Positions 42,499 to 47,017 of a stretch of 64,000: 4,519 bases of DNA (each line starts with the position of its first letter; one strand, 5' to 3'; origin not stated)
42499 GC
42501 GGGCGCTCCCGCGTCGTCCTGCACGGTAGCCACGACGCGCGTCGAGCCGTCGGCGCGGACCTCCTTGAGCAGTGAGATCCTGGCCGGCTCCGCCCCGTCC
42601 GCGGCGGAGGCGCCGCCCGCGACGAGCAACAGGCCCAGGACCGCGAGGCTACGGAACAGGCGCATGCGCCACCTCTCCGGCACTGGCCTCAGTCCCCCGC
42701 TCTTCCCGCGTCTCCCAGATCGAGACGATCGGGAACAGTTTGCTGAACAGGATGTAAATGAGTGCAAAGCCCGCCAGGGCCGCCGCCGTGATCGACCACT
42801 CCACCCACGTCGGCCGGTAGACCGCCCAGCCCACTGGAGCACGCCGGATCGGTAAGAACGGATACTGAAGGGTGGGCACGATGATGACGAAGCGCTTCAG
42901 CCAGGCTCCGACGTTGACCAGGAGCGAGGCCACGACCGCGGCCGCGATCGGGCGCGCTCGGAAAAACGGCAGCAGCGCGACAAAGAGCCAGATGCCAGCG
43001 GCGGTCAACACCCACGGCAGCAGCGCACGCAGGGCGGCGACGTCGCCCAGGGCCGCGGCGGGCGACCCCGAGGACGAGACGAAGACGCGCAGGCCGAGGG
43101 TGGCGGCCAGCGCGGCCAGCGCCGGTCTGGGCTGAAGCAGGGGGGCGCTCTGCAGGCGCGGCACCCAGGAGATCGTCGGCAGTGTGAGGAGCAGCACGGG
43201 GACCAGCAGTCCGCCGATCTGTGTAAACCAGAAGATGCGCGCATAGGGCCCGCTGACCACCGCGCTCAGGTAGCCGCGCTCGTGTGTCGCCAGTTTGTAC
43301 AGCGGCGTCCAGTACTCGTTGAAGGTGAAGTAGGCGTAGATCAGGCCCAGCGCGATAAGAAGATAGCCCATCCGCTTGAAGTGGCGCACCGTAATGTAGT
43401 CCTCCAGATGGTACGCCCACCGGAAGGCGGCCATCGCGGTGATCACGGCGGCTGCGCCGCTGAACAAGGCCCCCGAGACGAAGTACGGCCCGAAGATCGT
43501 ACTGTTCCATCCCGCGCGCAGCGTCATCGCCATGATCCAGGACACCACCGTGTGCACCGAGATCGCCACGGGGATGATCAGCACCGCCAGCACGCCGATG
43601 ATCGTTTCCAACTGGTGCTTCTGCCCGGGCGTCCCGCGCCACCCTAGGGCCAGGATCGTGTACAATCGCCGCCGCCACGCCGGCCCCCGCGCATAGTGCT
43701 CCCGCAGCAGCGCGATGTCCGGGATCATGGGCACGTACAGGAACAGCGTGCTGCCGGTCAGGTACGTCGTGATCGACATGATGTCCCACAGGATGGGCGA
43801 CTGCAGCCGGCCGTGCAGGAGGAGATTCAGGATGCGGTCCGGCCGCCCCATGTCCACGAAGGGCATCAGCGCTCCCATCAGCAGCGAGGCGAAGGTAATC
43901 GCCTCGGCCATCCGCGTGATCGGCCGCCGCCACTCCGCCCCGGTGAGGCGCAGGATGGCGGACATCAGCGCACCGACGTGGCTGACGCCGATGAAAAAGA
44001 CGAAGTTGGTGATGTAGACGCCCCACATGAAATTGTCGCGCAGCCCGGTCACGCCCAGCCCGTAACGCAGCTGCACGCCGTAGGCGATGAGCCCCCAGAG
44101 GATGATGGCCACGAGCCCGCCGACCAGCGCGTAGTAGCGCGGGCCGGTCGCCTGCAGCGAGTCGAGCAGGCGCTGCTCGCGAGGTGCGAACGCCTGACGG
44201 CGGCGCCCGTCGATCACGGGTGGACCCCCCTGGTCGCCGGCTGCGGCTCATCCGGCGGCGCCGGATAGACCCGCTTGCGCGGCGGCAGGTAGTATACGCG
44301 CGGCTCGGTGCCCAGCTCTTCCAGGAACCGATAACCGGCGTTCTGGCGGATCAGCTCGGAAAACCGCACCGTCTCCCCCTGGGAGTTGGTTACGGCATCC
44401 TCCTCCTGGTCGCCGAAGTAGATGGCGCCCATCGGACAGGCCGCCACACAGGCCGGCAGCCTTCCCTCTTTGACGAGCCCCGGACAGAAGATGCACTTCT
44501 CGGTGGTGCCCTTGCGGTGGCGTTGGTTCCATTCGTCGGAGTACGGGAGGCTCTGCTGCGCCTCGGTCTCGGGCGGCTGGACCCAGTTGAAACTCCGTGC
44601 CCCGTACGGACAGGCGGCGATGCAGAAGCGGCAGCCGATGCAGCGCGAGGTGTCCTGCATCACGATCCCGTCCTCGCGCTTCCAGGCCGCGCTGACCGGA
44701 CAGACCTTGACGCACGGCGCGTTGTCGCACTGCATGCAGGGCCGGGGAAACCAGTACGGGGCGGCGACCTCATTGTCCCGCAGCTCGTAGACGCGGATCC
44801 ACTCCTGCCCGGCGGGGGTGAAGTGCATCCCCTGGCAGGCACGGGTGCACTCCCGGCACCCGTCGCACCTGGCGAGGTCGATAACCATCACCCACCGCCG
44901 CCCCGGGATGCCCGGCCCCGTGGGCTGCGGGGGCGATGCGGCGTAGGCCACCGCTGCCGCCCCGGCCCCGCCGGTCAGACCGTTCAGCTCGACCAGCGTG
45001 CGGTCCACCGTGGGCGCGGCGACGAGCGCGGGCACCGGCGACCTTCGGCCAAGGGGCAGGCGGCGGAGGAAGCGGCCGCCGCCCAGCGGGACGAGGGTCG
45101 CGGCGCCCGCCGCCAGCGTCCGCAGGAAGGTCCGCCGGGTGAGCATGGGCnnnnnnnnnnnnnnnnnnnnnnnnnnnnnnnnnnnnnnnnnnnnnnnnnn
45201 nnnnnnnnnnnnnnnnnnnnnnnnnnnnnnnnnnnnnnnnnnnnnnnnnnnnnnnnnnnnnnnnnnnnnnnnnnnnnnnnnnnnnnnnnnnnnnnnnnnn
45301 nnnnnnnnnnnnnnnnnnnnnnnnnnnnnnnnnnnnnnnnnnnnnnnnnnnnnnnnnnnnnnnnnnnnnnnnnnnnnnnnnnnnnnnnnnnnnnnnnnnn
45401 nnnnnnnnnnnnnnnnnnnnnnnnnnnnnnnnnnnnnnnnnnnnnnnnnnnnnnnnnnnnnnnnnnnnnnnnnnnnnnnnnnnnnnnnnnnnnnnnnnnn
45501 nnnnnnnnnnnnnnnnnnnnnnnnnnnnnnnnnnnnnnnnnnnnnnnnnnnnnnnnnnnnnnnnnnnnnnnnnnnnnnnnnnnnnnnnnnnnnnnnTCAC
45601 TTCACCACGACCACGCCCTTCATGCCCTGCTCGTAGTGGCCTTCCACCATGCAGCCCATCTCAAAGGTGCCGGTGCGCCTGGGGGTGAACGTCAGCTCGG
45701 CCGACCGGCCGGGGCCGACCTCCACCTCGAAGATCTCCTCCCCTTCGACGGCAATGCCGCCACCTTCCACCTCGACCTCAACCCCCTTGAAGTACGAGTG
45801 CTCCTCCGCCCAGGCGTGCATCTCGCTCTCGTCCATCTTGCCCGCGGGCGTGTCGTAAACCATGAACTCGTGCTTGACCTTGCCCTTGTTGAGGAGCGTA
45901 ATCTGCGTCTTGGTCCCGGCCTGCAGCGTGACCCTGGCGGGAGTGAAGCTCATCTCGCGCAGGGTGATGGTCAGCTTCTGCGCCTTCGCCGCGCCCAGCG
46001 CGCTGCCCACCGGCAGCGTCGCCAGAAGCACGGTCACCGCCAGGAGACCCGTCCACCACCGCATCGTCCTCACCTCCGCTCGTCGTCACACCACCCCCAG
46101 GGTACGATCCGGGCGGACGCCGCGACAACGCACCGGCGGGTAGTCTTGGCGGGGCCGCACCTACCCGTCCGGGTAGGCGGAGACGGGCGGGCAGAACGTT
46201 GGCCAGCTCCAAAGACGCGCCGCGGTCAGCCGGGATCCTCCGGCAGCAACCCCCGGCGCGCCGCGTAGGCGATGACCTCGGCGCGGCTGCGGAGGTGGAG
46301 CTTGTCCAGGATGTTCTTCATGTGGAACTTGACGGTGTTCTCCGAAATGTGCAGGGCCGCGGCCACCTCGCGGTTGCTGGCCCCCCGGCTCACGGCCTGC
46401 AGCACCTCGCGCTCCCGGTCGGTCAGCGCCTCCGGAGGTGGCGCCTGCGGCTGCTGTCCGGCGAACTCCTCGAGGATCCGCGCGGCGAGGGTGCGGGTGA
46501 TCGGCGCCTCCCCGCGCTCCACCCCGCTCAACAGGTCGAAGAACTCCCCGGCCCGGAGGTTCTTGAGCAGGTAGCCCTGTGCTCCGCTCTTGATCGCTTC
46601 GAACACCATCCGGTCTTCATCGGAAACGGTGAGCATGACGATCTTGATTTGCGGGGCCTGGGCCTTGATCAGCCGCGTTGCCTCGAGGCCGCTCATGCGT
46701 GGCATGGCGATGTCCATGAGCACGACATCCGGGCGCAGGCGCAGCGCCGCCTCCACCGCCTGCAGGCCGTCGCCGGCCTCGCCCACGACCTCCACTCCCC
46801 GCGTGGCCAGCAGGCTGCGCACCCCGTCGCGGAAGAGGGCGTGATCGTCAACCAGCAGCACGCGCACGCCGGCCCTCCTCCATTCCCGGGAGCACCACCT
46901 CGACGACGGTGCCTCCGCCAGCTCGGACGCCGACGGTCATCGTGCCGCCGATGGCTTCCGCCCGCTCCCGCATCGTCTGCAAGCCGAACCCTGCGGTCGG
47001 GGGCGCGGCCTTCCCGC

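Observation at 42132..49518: Candidate cytochrome-free, copper-only quinol-to-N2O electron transfer module (NrfCD-like + five cupredoxins + embedded two-component system)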

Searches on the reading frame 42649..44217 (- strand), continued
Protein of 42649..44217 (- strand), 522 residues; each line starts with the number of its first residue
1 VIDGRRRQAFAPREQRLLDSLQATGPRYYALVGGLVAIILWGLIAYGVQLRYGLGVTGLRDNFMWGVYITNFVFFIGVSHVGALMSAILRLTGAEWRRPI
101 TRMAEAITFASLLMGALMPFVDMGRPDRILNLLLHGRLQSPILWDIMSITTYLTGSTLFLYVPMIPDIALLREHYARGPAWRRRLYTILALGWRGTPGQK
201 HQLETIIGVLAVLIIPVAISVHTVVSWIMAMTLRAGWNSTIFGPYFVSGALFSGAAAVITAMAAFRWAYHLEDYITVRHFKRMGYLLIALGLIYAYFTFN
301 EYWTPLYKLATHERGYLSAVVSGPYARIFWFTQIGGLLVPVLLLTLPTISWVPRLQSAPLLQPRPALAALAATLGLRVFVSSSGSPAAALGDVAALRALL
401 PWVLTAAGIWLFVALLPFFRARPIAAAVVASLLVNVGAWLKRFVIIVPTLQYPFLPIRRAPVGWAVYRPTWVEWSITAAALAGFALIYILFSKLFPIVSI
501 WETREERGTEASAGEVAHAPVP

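Call 88: predict_structure(alignment_id=A3)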
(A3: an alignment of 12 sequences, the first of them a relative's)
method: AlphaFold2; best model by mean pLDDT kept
length: 522 residues; sequences in the alignment: 12
mean_pLDDT: 73.9   pTM: 0.78
mean pLDDT of the five models: 73.9, 73.6, 72.7, 71.8, 69.1
residues with pLDDT >= 90: 41; 70-90: 316; 50-70: 100; < 50: 65
segments of 3 or more residues with pLDDT < 50: 1-7, 62-65, 137-140, 223-240, 446-459, 506-522
pLDDT, mean of each block of 10 residues (from residue 1): 46 75 82 95 85 67 53 76 83 77 85 77 65 56 65 79 86 75 86 83 86 75 46 39 66 88 88 87 90 82 66 65 77 84 88 81 81 80 62 74 85 88 91 85 53 42 61 85 90 85 54 33 32
secondary structure, 60 per line:
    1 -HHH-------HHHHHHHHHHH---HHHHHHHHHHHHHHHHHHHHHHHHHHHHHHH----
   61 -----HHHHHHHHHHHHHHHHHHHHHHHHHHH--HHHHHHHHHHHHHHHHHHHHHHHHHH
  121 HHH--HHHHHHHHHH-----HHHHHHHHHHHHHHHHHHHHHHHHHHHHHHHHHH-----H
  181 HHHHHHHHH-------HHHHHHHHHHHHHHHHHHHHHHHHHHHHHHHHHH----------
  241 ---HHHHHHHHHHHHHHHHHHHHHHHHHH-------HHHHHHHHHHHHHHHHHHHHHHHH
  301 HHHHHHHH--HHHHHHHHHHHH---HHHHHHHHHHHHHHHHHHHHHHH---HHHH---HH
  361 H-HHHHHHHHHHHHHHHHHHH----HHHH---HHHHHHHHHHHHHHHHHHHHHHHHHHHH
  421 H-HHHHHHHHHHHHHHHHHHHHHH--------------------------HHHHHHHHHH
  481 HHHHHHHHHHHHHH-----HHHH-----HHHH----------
elements in order: H12-22 H26-56 H66-92 H95-123 H126-135 H141-174 H180-189 H197-230 H244-269 H277-308 H311-322 H326-348 H352-355 H363-381 H386-389 H393-421 H423-444 H471-494 H500-503 H509-512

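Call 90: fold_search(model_id=the predicted structure, library=pdb)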
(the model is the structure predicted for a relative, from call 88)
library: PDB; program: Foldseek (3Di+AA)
matches with E <= 10: 447; with E <= 0.001: 9
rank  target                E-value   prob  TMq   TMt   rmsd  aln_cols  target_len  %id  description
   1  8k9e_C                3.4e-16  1.00  0.69  0.80   4.6       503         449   29  Cryo-EM structure of the photosynthetic alternative complex III from Chloroflexus aurantiacus at 3.3 angstrom (released 2024-03-06)
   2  6btm_C                5.1e-16  1.00  0.69  0.78   4.5       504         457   27  Structure of Alternative Complex III from Flavobacterium johnsoniae (Wild Type) (released 2018-05-09)
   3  6lod_C                3.6e-15  1.00  0.66  0.75   7.4       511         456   30  Cryo-EM structure of the air-oxidized photosynthetic alternative complex III from Roseiflexus castenholzii (released 2020-11-04)
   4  6f0k_C                6.8e-14  1.00  0.67  0.78   6.0       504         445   28  Alternative complex III (released 2018-05-09)
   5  9ilt_F                1.1e-05  1.00  0.39  0.49  16.3       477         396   15  Crystal structure of alternative complex III from Chloroflexus aurantiacus (released 2025-03-19)
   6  8k9e_F                1.2e-05  1.00  0.31  0.39  18.6       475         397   17  Cryo-EM structure of the photosynthetic alternative complex III from Chloroflexus aurantiacus at 3.3 angstrom (released 2024-03-06)
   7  6btm_F                7.2e-05  1.00  0.34  0.43  18.2       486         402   14  Structure of Alternative Complex III from Flavobacterium johnsoniae (Wild Type) (released 2018-05-09)
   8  6lod_F                2.5e-04  1.00  0.42  0.54  13.7       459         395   16  Cryo-EM structure of the air-oxidized photosynthetic alternative complex III from Roseiflexus castenholzii (released 2020-11-04)
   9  6f0k_F                3.6e-04  1.00  0.40  0.53  14.4       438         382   15  Alternative complex III (released 2018-05-09)
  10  7oy2_C                9.6e-02  0.93  0.30  0.34  22.6       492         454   15  High resolution structure of cytochrome bd-II oxidase from E. coli (released 2021-12-15)
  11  7p5j_A                1.1e-01  0.21  0.10  0.12  35.4       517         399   13  Cryo-EM structure of human TTYH1 in GDN (released 2021-08-11)
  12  4oh3_A                1.3e-01  0.16  0.13  0.13  26.2       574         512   13  Crystal structure of a nitrate transporter (released 2014-03-05)
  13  5yck                  1.5e-01  0.23  0.14  0.16  25.6       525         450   12  Crystal structure of a MATE family protein derived from Camelina sativa at 2.3 angstrom (released 2017-09-27)
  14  9r2g_A                1.7e-01  0.87  0.29  0.36  12.8       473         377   13  Cytochrome bd II oxidase qOR-2 type from Mycobacterium smegmatis (released 2026-03-04)
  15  6rx4_A                2.8e-01  0.72  0.30  0.32  22.6       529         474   11  THE STRUCTURE OF BD OXIDASE FROM ESCHERICHIA COLI (released 2019-11-20)
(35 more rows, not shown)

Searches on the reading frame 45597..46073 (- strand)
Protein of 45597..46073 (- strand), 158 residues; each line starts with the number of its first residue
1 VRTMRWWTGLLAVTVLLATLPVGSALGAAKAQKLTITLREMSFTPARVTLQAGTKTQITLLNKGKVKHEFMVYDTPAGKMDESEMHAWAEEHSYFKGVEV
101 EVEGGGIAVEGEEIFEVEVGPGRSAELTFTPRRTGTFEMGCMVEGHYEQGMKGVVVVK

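Call 3: search_protein_families(library=pfam, proteins=[window:45597-46073:-], max_evalue=0.01)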
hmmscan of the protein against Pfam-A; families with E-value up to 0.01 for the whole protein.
window:45597-46073:- (158 aa): 3 families
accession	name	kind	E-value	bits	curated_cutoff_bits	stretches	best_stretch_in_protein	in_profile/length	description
PF13473.12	Cupredoxin_1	-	6e-14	52.4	27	1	14-74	3-63/104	Cupredoxin-like domain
PF00127.26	Copper-bind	-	4.7e-07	30.6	21.2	1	34-158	5-99/99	Copper binding proteins, plastocyanin/azurin family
PF07731.20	Cu-oxidase_2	-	0.0026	18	20.4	0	117-158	93-134/137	Multicopper oxidase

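Call 7: search_protein_families(library=ncbifam, proteins=[window:45597-46073:-], max_evalue=0.01)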
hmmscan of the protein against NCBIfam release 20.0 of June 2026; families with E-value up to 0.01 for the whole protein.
window:45597-46073:- (158 aa): 6 families
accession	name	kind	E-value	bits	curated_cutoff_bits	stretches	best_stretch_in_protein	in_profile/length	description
NF051440.1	CuResCopIPSEAE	equivalog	1.4e-17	64.1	280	1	21-157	29-178/180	copper-resistant cuproprotein CopI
NF047895.1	CuResCopI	equivalog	9.4e-06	25.5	200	1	47-152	83-171/176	copper-resistant cuproprotein CopI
NF041757.1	EfeO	equivalog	0.00038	19.6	270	0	28-82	13-66/359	iron uptake system protein EfeO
TIGR02656.1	cyanin_plasto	equivalog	0.0027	18.1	87.85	0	118-158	63-99/99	plastocyanin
TIGR02376.1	Cu_nitrite_red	equivalog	0.0084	15.5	296.3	0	119-157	102-144/326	copper-containing nitrite reductase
TIGR03094.1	sulfo_cyanin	equivalog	0.0085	15.6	168.4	0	113-157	139-184/195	sulfocyanin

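Call 77: search_solved_structures(query=A2, max_evalue=0.01)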
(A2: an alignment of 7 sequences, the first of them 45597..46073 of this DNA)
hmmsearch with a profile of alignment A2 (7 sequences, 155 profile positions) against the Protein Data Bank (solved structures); distinct sequences matched with E-value up to 0.01: 90 (the best 60 are shown).
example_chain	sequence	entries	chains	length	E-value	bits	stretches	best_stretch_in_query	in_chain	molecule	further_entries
5n4l_A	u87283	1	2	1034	1.2e-11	48.1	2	116-154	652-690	Ceruloplasmin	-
5n0k_A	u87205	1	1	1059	1.2e-11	48.1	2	116-154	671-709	Ceruloplasmin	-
7z3b_A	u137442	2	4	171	5e-11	46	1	31-152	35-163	AcoP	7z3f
4hcf_A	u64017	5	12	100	7.1e-11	45.6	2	22-71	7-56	Cupredoxin 1 | Cytochrome B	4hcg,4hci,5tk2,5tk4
7z3i_A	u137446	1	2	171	7.8e-10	42.2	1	31-152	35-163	AcoP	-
7z3g_A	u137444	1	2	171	1.9e-09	40.9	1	31-152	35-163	AcoP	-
4enz_A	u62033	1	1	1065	3.4e-09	40.1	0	118-154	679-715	Ceruloplasmin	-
2j5w_A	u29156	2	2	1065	3.4e-09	40.1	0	118-154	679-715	CERULOPLASMIN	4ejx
1kcw_A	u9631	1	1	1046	4.1e-09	39.8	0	118-154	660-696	CERULOPLASMIN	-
2aan_A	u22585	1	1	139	8.3e-09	38.8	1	31-154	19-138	auracyanin A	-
6tfd_A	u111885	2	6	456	2e-07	34.4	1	120-154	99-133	Copper-containing nitrite reductase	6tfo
1ov8_A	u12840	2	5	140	2.5e-07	34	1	116-154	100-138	Auracyanin B | PROTEIN (AURACYANIN)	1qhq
2dv6_A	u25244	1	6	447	2.8e-07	33.9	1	120-153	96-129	Nitrite reductase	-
6kol_A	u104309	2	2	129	2.8e-07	33.9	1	38-154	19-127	Blue (Type 1) copper domain protein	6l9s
6ptt_A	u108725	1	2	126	2.5e-06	30.8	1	103-155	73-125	Cytochrome c oxidase subunit 2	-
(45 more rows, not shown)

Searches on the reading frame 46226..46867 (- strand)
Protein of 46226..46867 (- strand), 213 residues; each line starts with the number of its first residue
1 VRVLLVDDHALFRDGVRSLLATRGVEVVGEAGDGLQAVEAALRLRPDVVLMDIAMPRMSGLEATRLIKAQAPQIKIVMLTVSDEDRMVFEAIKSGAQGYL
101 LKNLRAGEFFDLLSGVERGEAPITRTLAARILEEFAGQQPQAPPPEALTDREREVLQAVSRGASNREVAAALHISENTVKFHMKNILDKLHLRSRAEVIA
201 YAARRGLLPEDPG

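Call 3: search_protein_families(library=pfam, proteins=[window:46226-46867:-], max_evalue=0.01)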
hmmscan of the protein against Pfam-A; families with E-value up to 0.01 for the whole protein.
window:46226-46867:- (213 aa): 9 families
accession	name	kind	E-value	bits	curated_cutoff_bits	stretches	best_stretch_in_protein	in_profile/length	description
PF00072.30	Response_reg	-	5.1e-29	101.1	30.2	1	3-110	1-107/111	Response regulator receiver domain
PF00196.25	GerE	-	1.4e-20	73.1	23.5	1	147-202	2-57/57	Bacterial regulatory proteins, luxR family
PF04545.22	Sigma70_r4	-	5.1e-06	26.3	24.1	1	147-190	4-48/50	Sigma-70, region 4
PF08281.18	Sigma70_r4_2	-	6.9e-05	22.9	25.7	1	146-190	9-54/54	Sigma-70, region 4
PF13384.12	HTH_23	-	0.00033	20.8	24.6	1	153-179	8-34/50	Homeodomain-like domain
PF04967.18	HTH_10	-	0.00037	20.7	23.1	1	148-190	1-51/53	HTH DNA binding domain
PF13412.12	HTH_24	-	0.0012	18.9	21.9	1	152-185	5-40/48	Winged helix-turn-helix DNA-binding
PF12840.13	HTH_20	-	0.0063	16.9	27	0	153-185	7-41/51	Helix-turn-helix domain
PF13518.12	HTH_28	-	0.0067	16.9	25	0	154-184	4-34/52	Helix-turn-helix domain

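Call 7: search_protein_families(library=ncbifam, proteins=[window:46226-46867:-], max_evalue=0.01)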
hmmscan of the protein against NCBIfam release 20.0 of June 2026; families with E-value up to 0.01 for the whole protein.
window:46226-46867:- (213 aa): 122 families (the best 25 are shown)
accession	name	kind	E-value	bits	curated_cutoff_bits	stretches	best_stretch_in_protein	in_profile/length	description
NF007935.0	PRK10651.1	equivalog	3.9e-50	170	250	1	2-203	8-211/216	two-component system response regulator NarL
NF052445.1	RespRegMctR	equivalog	9.3e-50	168.9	300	1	2-207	3-204/205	two-component system response regulator MctR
NF047785.1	respo_reg_MadR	equivalog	1.7e-48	164.7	300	1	1-208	1-209/209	MadR family response regulator transcription factor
NF007708.0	PRK10403.1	equivalog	7.7e-45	153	343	1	2-206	8-213/215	nitrate/nitrite response regulator protein NarP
NF011896.0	PRK15369.1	equivalog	8.8e-41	139.8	242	1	2-207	5-209/211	two component system response regulator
NF007018.1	PRK09483.1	equivalog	5.5e-38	130.8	280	1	2-208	3-209/217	UvrY/SirA/GacA family response regulator transcription factor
NF041367.1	CheY_Halo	equivalog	6.1e-24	84.6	200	1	3-106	1-103/114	chemotaxis protein CheY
NF007685.0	PRK10360.1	equivalog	2.4e-23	83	258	1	2-197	3-187/196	response regulator transcription factor UhpA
NF001965.0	PRK00742.1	subfamily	1.3e-22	80.5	293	1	1-104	4-109/357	chemotaxis-specific protein-glutamate methyltransferase CheB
NF009206.0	PRK12555.1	subfamily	7.8e-21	74.4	342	1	1-97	1-99/340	chemotaxis-specific protein-glutamate methyltransferase CheB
NF006900.1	PRK09390.1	equivalog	1.9e-20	73.3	255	1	3-202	7-197/203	response regulator FixJ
NF007419.0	PRK09958.1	equivalog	8.9e-20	71.1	251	1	1-204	1-200/204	acid-sensing system DNA-binding response regulator EvgA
NF041830.1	RR_TF_ErdR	exception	2.2e-19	70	390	1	3-197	4-200/213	response regulator transcription factor ErdR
NF007403.0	PRK09935.1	equivalog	4.9e-19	68.8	271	1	3-207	6-209/210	fimbria biosynthesis transcriptional regulator FimZ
NF040749.1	tetrathio_RR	equivalog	7e-19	68.3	290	1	3-200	2-186/191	tetrathionate respiration response regulator TtrR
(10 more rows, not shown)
